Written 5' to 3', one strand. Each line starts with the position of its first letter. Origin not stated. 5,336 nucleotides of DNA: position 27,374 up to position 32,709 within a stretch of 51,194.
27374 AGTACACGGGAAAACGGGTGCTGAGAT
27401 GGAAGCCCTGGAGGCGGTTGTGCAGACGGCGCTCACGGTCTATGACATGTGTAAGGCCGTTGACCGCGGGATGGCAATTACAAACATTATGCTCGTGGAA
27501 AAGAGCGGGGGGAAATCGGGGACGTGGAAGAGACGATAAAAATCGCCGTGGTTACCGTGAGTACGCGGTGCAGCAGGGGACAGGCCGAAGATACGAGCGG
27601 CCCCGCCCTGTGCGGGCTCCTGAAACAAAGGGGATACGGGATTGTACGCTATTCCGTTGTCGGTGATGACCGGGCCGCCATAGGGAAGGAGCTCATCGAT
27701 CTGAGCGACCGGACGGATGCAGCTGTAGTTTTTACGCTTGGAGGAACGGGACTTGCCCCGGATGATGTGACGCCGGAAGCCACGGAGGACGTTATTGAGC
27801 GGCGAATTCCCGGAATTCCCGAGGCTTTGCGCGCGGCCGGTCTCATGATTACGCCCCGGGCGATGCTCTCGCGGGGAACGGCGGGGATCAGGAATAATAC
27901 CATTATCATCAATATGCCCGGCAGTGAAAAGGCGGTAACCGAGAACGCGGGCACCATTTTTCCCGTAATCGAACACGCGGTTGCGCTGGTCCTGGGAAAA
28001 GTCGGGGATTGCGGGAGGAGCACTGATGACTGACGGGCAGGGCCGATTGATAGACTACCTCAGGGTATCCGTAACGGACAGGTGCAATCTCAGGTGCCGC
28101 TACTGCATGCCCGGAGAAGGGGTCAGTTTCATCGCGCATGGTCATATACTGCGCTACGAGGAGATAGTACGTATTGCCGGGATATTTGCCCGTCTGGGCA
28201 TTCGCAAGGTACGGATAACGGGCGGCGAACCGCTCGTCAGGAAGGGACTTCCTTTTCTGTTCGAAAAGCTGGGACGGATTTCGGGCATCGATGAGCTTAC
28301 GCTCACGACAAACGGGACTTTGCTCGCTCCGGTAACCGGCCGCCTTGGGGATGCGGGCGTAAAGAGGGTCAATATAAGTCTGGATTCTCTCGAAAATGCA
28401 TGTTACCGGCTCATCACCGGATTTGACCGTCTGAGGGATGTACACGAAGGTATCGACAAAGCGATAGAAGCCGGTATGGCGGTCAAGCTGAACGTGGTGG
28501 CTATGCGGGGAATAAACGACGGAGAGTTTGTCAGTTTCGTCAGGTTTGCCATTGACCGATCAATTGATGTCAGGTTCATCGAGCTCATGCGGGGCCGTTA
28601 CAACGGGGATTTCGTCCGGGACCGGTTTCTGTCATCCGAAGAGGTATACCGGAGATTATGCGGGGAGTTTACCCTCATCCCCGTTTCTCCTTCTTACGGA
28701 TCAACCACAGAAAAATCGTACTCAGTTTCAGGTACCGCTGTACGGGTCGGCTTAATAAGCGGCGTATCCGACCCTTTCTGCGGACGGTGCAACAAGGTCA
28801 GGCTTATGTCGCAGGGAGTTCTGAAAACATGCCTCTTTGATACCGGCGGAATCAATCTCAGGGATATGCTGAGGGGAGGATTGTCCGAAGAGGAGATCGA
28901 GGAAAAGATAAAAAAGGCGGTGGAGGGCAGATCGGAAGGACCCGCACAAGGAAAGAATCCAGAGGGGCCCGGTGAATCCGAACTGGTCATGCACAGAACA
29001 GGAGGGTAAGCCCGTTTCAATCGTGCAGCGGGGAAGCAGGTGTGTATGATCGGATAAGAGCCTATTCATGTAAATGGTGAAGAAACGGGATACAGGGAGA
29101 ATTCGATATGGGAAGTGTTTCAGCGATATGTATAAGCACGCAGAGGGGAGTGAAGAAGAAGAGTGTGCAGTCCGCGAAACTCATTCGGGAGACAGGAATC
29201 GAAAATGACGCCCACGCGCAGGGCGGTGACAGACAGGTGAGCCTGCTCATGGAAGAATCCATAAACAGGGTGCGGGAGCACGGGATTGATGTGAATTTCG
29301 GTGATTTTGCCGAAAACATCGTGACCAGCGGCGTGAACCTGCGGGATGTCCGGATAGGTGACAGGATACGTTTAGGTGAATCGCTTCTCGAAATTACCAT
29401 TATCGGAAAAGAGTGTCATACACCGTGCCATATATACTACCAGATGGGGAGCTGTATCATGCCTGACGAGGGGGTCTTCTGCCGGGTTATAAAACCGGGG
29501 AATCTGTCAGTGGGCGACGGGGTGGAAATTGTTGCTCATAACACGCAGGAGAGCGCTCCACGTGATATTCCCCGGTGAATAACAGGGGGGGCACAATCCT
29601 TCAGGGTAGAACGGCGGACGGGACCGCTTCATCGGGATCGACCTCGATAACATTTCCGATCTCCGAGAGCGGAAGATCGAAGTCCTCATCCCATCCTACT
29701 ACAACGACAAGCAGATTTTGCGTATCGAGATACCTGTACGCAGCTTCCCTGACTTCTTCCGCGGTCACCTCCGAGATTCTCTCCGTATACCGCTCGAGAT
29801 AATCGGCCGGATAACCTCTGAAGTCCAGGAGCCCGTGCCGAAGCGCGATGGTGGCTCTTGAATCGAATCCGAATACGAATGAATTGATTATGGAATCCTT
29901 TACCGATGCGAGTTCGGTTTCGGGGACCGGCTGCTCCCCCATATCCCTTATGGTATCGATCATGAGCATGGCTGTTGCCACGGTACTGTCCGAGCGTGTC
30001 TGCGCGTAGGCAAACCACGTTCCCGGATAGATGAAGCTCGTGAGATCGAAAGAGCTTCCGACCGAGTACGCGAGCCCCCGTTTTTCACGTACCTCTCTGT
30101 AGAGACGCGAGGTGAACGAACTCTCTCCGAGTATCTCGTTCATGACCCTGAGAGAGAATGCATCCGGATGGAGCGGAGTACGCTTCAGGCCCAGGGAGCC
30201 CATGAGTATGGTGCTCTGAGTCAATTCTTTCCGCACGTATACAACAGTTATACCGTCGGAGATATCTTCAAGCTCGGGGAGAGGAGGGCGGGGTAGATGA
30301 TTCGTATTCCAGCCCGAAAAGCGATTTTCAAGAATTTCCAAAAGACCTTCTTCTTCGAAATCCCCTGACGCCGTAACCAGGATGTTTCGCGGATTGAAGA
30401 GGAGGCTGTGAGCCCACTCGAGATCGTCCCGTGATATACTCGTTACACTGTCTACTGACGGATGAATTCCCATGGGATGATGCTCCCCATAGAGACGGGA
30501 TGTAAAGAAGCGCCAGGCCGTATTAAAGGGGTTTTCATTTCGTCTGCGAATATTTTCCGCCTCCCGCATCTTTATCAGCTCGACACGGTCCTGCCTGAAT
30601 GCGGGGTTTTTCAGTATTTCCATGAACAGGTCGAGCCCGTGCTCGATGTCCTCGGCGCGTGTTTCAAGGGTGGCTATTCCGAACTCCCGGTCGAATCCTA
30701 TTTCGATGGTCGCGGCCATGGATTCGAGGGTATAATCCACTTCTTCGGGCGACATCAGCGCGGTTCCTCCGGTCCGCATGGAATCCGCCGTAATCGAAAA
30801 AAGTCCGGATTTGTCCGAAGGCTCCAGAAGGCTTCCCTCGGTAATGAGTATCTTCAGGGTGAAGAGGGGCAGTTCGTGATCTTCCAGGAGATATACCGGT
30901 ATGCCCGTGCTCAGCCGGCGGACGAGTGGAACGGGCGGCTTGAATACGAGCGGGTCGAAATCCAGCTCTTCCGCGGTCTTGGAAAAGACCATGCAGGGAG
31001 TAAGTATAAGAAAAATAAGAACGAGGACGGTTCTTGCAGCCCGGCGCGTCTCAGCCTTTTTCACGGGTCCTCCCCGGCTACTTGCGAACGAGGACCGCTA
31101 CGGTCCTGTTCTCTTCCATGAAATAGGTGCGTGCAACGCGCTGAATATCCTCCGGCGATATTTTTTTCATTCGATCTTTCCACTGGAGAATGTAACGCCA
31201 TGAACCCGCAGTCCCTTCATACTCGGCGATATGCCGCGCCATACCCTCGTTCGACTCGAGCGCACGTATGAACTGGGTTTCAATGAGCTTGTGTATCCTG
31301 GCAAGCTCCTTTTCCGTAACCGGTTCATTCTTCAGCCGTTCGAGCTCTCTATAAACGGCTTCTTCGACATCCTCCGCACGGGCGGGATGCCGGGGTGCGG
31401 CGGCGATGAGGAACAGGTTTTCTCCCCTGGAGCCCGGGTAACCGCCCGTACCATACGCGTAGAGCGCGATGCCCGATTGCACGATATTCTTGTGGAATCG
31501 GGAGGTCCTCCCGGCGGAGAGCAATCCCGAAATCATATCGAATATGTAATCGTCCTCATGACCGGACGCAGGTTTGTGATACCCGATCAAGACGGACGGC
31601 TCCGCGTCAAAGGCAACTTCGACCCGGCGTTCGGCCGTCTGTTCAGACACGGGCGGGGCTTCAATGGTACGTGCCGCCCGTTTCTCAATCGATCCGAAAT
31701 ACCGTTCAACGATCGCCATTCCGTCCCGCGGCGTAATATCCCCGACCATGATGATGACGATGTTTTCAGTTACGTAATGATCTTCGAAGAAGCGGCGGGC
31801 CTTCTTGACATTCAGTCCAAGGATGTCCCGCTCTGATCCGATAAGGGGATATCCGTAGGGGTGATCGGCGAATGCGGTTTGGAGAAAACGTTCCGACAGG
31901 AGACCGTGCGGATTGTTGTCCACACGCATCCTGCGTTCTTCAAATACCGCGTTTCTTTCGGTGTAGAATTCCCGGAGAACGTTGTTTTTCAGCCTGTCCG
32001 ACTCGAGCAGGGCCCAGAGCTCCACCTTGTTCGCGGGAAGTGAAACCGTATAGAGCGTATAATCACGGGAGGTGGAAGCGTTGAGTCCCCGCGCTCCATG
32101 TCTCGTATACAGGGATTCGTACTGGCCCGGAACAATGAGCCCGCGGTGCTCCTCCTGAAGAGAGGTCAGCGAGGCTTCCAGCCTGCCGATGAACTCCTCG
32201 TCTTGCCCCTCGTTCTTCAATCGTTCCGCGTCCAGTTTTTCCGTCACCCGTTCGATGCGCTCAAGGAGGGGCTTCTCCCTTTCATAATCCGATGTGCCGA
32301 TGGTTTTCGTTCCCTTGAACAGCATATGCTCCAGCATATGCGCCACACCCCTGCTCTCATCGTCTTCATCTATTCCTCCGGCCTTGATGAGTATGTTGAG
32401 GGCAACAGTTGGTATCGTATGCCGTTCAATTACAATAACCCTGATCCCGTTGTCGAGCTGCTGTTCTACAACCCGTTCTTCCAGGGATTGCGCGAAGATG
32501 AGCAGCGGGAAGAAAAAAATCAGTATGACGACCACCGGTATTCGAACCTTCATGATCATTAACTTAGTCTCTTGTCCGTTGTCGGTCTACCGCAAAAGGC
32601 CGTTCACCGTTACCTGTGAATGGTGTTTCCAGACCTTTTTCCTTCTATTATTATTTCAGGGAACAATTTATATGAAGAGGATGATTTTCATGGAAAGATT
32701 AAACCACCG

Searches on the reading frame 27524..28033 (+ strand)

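Call 53: search_protein_families(library=pfam, proteins=[window:27524-28033:+], max_evalue=0.0001)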
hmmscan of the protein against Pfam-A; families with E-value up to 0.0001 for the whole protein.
window:27524-28033:+ (169 aa): 1 family
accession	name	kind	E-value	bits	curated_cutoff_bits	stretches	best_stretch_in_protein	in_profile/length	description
PF00994.29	MoCF_biosynth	-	2.5e-33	115.2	26.6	1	8-151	1-144/144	Probable molybdopterin binding domain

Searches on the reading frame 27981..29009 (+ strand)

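Call 53: search_protein_families(library=pfam, proteins=[window:27981-29009:+], max_evalue=0.0001)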
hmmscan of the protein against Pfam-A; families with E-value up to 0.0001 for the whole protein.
window:27981-29009:+ (342 aa): 2 families
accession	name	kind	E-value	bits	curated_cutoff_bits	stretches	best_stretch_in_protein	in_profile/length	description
PF04055.27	Radical_SAM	-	3.7e-32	112.2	29.5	1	29-190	1-166/166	Radical SAM superfamily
PF06463.18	Mob_synth_C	-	6.2e-29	101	37.4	1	195-319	1-124/128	Molybdenum Cofactor Synthesis C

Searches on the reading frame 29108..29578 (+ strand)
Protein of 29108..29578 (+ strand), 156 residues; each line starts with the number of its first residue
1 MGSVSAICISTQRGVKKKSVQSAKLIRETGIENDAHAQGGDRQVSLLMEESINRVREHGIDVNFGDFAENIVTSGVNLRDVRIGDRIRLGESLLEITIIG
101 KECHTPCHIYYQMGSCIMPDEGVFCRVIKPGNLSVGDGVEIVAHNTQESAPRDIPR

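Call 53: search_protein_families(library=pfam, proteins=[window:29108-29578:+], max_evalue=0.0001)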
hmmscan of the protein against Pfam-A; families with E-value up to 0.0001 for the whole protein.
window:29108-29578:+ (156 aa): 1 family
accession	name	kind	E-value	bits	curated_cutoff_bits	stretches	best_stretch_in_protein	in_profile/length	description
PF03473.23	MOSC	-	2.9e-14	53.5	22.7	1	35-140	3-120/120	MOSC domain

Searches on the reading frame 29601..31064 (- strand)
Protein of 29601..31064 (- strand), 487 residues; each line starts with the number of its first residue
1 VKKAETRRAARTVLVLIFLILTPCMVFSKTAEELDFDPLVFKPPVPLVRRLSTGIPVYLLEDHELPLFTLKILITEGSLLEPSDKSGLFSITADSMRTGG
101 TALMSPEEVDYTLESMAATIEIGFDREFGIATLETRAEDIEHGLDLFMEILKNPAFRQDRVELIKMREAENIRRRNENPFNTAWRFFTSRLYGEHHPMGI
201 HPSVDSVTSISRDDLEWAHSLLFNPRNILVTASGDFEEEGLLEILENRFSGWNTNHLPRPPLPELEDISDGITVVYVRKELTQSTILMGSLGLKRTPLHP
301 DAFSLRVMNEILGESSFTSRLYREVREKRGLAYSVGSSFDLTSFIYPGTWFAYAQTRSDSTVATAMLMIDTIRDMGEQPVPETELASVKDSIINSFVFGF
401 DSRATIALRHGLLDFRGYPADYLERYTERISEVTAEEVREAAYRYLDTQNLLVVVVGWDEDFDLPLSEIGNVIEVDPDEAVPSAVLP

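Call 53: search_protein_families(library=pfam, proteins=[window:29601-31064:-], max_evalue=0.0001)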
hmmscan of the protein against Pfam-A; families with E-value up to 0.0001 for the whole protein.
window:29601-31064:- (487 aa): 2 families
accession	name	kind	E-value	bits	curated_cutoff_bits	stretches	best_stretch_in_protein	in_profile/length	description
PF05193.26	Peptidase_M16_C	-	1e-29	104.1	23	1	209-390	1-179/181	Peptidase M16 inactive domain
PF00675.25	Peptidase_M16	-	2e-06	28.2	22.3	1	66-179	11-123/149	Insulinase (Peptidase family M16)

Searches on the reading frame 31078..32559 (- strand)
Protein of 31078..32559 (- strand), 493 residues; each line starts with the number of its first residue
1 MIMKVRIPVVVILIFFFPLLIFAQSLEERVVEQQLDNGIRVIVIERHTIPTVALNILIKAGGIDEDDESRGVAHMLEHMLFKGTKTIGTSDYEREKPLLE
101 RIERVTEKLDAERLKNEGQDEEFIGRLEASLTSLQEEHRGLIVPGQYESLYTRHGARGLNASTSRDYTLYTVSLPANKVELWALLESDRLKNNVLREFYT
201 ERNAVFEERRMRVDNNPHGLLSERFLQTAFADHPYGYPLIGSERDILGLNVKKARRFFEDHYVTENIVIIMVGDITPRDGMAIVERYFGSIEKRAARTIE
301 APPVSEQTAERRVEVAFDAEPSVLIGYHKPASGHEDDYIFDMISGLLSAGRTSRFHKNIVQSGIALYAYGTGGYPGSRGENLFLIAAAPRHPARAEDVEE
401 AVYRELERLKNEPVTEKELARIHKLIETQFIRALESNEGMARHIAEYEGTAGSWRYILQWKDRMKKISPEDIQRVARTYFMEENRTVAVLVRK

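Call 53: search_protein_families(library=pfam, proteins=[window:31078-32559:-], max_evalue=0.0001)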
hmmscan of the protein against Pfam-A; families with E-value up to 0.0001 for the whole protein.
window:31078-32559:- (493 aa): 2 families
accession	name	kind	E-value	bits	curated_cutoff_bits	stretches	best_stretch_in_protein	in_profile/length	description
PF05193.26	Peptidase_M16_C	-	4e-28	98.9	23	1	249-422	2-177/181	Peptidase M16 inactive domain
PF00675.25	Peptidase_M16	-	5.8e-20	72.1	22.3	2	41-94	2-55/149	Insulinase (Peptidase family M16)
